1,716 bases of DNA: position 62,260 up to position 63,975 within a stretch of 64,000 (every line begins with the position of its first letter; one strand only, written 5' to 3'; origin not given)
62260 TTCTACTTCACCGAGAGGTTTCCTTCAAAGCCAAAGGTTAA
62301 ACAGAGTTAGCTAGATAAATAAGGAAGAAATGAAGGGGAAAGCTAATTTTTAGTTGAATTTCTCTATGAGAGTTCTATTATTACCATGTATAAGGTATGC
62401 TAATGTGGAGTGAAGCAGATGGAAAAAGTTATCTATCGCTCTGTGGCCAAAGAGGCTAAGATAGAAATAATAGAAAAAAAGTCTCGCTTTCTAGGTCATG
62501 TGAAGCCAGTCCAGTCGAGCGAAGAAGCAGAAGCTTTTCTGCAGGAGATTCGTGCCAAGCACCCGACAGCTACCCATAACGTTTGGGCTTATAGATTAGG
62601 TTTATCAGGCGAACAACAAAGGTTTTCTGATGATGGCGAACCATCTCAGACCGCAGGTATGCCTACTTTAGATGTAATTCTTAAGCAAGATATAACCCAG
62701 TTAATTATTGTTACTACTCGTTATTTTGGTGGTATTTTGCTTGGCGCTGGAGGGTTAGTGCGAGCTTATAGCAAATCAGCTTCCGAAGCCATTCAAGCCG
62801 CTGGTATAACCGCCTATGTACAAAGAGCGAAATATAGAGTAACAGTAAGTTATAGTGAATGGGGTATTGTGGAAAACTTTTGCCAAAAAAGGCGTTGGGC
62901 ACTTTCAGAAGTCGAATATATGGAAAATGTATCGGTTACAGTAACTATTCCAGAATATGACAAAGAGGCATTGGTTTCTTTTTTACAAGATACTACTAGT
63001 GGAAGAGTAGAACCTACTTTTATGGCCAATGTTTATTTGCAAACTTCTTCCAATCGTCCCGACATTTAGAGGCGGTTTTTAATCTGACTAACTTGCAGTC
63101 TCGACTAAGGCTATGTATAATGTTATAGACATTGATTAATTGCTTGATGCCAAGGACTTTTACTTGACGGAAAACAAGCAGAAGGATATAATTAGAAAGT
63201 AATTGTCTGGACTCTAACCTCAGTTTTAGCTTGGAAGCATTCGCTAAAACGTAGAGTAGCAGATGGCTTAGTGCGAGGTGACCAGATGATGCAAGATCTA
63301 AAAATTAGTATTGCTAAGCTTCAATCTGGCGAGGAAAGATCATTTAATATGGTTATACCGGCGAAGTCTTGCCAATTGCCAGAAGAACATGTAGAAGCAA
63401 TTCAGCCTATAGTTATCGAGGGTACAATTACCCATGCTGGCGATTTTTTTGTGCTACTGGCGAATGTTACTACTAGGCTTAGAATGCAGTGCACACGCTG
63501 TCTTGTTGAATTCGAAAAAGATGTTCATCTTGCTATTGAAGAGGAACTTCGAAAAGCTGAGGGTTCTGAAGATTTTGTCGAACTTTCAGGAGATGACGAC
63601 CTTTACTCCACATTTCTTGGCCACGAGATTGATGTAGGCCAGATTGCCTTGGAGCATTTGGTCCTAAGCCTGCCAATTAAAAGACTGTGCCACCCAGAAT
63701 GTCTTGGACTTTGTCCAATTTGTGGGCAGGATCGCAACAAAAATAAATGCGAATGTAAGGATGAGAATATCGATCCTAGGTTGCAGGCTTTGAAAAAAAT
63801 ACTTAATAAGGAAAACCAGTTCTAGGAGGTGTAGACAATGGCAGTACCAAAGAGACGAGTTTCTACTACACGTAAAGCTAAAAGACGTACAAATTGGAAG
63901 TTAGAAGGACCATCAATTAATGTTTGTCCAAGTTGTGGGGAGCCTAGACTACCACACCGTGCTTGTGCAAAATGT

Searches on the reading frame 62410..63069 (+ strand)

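Call 29: search_protein_families(library=pfam, proteins=[window:62410-63069:+], max_evalue=0.00001)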
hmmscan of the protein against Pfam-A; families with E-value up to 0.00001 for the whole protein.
window:62410-63069:+ (219 aa): 2 families
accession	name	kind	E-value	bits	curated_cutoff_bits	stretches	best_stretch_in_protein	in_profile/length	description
PF01205.25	UPF0029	-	6.6e-39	132.7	27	1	23-128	1-107/107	Uncharacterized protein family UPF0029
PF09186.17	DUF1949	-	4.4e-11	42.9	23.7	1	144-199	1-56/56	Domain of unknown function (DUF1949)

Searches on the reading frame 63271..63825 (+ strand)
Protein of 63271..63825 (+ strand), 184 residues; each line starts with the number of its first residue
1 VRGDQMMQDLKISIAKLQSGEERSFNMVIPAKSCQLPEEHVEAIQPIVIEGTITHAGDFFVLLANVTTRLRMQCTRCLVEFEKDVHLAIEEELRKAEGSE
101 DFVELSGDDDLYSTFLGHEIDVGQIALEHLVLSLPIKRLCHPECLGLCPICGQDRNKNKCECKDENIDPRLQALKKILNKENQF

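Call 29: search_protein_families(library=pfam, proteins=[window:63271-63825:+], max_evalue=0.00001)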
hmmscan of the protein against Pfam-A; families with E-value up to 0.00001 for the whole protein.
window:63271-63825:+ (184 aa): 1 family
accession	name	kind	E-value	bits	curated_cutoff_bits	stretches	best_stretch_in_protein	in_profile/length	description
PF02620.22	YceD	-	1.1e-26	93.7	33.2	1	65-177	4-118/119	Large ribosomal RNA subunit accumulation protein YceD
